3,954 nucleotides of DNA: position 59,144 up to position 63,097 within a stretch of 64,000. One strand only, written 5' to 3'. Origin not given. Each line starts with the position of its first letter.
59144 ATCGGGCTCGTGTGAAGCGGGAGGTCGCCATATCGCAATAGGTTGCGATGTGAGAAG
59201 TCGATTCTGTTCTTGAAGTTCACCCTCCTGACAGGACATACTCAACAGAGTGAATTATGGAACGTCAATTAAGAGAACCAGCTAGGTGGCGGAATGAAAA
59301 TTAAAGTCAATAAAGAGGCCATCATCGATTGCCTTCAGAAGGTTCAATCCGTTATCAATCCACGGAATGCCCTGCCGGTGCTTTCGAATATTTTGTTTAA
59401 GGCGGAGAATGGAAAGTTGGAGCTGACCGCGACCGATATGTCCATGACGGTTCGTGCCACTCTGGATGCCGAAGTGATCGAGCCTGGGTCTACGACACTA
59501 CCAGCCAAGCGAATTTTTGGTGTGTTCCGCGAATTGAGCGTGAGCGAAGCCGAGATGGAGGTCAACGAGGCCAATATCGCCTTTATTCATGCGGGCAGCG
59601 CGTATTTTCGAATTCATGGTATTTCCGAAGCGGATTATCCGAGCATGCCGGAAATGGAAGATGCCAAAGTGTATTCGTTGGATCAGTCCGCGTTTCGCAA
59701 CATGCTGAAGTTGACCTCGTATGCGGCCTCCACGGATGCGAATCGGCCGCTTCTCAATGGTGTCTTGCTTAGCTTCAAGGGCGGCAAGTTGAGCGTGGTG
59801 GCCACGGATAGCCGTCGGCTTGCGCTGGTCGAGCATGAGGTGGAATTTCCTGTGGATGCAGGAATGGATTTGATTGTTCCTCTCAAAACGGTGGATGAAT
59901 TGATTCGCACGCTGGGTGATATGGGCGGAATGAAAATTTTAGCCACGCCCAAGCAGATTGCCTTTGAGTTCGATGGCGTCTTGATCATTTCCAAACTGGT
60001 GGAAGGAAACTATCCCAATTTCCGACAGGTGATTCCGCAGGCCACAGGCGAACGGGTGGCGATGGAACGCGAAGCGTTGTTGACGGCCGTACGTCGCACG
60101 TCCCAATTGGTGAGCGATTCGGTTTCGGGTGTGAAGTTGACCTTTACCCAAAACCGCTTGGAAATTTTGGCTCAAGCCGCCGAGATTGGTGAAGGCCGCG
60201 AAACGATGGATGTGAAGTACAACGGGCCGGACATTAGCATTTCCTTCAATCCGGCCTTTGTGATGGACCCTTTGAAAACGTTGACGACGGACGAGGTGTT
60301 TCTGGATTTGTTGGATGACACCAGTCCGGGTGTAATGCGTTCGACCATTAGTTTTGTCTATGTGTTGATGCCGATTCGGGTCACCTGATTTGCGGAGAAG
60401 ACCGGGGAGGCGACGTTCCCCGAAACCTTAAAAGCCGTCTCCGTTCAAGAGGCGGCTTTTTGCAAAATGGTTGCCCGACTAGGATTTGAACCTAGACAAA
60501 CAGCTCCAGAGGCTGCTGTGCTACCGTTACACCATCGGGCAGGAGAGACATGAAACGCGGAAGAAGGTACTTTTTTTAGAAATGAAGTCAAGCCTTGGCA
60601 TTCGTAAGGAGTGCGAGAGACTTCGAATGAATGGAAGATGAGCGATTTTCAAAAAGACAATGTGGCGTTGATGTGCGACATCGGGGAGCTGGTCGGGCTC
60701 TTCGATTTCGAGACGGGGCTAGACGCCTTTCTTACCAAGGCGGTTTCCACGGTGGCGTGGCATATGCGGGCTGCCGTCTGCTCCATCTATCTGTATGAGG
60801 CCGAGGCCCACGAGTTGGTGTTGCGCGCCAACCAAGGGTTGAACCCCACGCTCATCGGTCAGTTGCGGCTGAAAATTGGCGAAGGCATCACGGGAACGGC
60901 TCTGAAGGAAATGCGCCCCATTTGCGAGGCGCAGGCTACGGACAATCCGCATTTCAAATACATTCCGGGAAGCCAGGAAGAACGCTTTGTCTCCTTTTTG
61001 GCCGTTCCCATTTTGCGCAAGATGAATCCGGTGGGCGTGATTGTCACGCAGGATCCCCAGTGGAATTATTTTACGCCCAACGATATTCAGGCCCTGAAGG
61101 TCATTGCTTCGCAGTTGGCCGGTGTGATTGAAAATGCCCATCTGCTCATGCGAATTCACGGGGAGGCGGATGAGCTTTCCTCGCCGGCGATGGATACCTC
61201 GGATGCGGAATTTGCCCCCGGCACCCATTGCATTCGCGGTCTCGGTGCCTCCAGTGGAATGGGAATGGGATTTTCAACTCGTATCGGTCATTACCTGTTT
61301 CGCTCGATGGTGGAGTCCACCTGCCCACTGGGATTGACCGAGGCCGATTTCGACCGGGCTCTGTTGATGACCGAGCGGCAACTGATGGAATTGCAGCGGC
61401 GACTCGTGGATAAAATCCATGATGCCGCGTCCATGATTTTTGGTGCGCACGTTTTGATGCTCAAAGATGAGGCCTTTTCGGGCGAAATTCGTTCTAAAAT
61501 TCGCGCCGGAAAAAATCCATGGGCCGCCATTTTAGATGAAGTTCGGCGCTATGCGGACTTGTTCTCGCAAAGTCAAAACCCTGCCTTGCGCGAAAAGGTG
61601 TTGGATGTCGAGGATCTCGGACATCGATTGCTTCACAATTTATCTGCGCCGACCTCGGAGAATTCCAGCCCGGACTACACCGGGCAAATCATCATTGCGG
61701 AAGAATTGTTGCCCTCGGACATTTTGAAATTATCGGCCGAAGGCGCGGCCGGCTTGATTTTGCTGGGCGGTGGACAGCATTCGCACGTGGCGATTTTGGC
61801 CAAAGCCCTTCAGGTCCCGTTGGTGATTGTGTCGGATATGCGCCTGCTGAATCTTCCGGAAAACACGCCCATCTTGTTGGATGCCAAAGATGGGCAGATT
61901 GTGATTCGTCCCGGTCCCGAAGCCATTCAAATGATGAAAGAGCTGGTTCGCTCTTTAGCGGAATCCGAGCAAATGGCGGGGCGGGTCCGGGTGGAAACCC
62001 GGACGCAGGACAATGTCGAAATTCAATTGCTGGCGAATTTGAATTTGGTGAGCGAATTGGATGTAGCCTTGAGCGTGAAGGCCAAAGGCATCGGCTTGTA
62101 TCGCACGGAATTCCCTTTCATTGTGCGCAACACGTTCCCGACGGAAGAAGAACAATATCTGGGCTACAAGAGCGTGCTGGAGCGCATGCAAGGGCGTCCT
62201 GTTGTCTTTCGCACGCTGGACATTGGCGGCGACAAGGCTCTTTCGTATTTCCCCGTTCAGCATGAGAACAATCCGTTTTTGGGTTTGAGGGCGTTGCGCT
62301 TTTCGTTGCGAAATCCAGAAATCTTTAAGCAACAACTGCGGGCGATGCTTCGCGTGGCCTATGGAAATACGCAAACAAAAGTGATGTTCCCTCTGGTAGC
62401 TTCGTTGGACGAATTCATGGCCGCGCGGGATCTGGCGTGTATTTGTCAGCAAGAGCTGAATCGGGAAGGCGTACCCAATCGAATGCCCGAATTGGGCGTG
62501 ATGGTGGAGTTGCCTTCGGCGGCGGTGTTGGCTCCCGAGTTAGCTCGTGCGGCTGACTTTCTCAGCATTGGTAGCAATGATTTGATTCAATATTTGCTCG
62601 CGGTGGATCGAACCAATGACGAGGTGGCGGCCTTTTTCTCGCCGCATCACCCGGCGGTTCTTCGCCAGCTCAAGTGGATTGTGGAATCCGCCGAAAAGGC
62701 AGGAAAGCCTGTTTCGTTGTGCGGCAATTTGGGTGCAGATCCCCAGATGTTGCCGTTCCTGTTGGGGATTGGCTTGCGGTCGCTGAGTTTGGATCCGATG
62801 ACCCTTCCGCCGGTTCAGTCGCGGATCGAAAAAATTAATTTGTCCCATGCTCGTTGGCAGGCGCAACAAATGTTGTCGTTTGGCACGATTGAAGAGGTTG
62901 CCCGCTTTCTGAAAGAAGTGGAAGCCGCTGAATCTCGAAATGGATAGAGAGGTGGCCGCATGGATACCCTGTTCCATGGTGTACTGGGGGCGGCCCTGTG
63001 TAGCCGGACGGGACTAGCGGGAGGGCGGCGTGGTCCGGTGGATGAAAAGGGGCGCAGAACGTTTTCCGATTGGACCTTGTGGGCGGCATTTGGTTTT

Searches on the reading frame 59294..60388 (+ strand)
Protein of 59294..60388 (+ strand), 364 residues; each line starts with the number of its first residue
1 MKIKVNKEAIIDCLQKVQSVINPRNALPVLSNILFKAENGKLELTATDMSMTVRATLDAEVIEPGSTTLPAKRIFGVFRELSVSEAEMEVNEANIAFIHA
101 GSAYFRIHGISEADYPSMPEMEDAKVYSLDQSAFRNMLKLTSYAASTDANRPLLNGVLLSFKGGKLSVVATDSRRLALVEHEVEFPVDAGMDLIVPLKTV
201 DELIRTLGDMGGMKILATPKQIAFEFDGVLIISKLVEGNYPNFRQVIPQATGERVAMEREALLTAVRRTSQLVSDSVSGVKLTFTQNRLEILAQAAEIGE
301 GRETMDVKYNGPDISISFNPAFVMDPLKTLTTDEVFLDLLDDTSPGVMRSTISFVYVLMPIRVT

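Call 39: search_protein_families(library=pfam, proteins=[window:59294-60388:+], max_evalue=0.00001)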
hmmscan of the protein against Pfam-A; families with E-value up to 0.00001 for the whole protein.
window:59294-60388:+ (364 aa): 3 families
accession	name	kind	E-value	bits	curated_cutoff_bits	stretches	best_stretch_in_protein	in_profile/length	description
PF00712.24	DNA_pol3_beta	-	4.7e-33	114.3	24.4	1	1-119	1-120/120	DNA polymerase III beta subunit, N-terminal domain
PF02767.21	DNA_pol3_beta_2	-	1.9e-29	102.7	27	1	129-242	2-116/116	DNA polymerase III beta subunit, central domain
PF02768.20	DNA_pol3_beta_3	-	4.4e-25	88.3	27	1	244-362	1-121/121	DNA polymerase III beta subunit, C-terminal domain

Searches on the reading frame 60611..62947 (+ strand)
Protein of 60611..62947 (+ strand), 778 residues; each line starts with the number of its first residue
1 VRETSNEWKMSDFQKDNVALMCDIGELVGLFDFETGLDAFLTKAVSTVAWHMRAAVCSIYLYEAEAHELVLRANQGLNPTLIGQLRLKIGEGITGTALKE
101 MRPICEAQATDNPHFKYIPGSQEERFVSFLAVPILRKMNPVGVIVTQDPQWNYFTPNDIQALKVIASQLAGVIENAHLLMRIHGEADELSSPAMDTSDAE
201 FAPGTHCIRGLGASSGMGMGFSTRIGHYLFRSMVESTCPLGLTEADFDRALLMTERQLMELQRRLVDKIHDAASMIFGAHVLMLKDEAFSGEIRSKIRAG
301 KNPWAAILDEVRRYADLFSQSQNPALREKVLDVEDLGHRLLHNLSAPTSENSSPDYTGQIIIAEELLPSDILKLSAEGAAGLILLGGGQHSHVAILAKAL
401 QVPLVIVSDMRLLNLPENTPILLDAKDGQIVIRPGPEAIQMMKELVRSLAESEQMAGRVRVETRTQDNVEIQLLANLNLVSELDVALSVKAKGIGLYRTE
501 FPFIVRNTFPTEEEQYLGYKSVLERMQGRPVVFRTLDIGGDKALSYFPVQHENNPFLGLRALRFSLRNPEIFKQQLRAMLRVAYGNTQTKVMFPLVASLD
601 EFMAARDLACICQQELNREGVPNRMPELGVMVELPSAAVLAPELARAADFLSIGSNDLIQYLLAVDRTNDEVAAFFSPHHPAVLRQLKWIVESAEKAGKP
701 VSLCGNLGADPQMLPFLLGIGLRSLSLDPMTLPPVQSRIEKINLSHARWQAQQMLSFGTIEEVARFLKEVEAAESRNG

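Call 39: search_protein_families(library=pfam, proteins=[window:60611-62947:+], max_evalue=0.00001)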
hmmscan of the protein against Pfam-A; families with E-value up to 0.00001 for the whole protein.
window:60611-62947:+ (778 aa): 6 families
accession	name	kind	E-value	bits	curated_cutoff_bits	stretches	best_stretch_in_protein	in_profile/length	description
PF02896.24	PEP-utilizers_C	-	5.3e-98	328.2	22.8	1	457-743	6-292/293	PEP-utilising enzyme, PEP-binding domain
PF13185.12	GAF_2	-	5.7e-14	52.9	28.6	1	35-174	2-136/136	GAF domain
PF05524.18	PEP-utilisers_N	-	1.8e-13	51.1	24.4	1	209-328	1-120/121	PEP-utilising enzyme, N-terminal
PF01590.32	GAF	-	4.2e-13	50.4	22.4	1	37-172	2-132/133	GAF domain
PF00391.29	PEP-utilizers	-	8e-12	45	23.1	1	358-428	4-72/72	PEP-utilising enzyme, mobile domain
PF13492.12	GAF_3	-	1.5e-10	42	27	1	38-175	3-129/129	GAF domain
